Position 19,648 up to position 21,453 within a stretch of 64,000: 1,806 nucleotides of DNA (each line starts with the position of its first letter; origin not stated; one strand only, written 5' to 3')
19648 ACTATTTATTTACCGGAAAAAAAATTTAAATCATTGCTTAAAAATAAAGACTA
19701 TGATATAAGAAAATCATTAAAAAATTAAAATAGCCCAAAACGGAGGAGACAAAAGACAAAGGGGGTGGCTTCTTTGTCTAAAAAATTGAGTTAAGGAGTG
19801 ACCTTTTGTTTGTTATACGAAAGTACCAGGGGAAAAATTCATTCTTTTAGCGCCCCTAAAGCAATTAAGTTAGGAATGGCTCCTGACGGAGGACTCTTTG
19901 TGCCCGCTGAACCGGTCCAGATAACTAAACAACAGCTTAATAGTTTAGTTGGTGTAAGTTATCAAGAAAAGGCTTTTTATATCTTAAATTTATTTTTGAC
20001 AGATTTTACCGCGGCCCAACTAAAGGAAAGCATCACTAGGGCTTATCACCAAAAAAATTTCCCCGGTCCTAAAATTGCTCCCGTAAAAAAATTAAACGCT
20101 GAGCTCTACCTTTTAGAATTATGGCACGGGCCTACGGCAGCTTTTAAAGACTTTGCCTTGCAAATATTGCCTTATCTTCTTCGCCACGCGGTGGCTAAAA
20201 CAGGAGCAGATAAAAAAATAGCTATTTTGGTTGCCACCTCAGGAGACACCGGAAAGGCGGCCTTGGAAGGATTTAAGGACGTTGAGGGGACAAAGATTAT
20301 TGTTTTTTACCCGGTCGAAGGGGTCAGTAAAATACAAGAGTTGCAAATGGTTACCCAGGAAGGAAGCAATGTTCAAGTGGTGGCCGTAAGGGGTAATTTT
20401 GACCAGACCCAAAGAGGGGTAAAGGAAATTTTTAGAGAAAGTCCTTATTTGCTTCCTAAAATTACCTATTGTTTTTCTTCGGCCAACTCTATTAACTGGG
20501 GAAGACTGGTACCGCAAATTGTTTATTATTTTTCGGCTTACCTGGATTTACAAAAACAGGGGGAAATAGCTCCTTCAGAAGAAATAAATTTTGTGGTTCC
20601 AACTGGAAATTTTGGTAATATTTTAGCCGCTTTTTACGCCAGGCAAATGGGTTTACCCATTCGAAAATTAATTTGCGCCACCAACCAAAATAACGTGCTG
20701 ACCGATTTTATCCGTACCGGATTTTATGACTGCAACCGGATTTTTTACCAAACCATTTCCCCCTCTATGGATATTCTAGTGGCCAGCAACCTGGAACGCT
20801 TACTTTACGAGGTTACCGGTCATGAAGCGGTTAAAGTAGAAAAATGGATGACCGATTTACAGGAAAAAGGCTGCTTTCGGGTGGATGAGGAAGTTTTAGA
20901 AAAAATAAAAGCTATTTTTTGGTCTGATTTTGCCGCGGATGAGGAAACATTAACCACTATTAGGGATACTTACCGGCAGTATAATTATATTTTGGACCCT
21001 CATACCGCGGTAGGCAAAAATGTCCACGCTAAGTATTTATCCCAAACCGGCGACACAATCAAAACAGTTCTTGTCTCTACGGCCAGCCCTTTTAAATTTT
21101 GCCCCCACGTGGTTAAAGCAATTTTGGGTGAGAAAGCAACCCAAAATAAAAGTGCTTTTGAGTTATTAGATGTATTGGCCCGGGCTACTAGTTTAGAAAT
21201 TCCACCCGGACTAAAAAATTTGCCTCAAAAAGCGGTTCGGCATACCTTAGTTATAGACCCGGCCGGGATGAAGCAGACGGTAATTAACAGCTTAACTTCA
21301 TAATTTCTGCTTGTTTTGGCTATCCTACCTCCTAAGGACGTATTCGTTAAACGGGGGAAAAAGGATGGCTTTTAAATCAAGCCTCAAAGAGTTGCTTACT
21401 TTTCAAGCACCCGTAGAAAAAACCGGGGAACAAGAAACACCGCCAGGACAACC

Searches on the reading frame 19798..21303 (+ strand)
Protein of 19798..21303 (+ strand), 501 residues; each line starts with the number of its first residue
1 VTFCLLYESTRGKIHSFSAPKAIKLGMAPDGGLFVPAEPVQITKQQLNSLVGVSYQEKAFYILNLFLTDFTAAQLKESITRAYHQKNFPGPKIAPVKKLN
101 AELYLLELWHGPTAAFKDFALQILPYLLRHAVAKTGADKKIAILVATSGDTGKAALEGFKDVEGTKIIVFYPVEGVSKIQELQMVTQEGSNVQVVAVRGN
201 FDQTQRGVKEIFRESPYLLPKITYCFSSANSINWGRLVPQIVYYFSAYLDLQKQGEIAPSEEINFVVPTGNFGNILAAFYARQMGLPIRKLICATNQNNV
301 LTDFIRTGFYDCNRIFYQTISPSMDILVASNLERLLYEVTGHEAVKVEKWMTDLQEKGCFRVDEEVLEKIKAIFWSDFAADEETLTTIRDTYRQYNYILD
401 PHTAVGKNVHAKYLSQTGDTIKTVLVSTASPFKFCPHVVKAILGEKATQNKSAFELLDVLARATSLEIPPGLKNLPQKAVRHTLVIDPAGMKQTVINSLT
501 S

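Call 57: search_protein_families(library=pfam, proteins=[window:19798-21303:+], max_evalue=0.00001)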
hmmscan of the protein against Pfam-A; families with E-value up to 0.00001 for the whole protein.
window:19798-21303:+ (501 aa): 3 families
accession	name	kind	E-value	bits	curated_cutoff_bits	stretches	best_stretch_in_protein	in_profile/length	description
PF14821.11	Thr_synth_N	-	3e-19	69.4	25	1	7-83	2-79/79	Threonine synthase N terminus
PF00291.31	PALP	-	2.2e-15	57.2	35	1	97-348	18-245/295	Pyridoxal-phosphate dependent enzyme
PF24857.1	THR4_C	-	6.1e-07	29.9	27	1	403-450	1-49/85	Threonine synthase, C-terminal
